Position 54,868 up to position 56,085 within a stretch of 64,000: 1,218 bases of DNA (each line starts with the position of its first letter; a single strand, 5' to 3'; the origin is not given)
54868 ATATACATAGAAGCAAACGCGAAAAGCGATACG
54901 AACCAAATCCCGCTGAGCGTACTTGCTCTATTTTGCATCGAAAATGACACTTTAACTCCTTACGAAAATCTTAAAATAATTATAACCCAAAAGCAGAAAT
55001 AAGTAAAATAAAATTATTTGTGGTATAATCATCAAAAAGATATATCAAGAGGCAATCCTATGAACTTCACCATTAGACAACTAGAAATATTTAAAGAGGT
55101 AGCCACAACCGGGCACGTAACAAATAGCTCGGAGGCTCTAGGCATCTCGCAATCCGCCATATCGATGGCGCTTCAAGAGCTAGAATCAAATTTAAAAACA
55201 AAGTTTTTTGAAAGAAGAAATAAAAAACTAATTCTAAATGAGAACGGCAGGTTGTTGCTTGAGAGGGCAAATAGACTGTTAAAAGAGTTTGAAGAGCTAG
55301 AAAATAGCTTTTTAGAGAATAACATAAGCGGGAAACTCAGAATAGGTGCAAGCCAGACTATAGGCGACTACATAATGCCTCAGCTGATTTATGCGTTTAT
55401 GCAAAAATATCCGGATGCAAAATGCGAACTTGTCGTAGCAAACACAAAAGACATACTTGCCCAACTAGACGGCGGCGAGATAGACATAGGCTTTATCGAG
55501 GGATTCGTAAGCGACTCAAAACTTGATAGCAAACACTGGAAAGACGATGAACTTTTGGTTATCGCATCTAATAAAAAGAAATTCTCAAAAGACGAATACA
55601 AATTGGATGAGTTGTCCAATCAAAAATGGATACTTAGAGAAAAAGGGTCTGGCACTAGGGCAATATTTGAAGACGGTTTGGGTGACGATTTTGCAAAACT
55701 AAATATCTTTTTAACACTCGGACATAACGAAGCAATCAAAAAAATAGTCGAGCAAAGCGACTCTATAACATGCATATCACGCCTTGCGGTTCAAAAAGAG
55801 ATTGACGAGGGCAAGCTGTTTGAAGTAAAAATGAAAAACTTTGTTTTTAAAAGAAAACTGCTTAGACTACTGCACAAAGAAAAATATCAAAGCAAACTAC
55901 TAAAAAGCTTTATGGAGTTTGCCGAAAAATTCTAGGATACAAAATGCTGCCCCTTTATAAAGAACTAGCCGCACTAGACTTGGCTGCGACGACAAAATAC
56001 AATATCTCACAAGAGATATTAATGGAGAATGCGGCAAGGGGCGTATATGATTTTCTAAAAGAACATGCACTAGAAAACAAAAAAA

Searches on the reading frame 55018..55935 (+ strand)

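Call 100: search_protein_families(library=pfam, proteins=[window:55018-55935:+], max_evalue=0.001)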
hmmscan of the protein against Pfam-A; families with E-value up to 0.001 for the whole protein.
window:55018-55935:+ (305 aa): 3 families
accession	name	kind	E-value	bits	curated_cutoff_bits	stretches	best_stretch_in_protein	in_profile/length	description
PF03466.25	LysR_substrate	-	4.4e-41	141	28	1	103-302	4-204/209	LysR substrate binding domain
PF00126.33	HTH_1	-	2.7e-16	59.7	26.6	1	19-78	1-60/60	Bacterial regulatory helix-turn-helix protein, lysR family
PF12849.12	PBP_like_2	-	0.00017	21.9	27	0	102-224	7-155/267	PBP superfamily domain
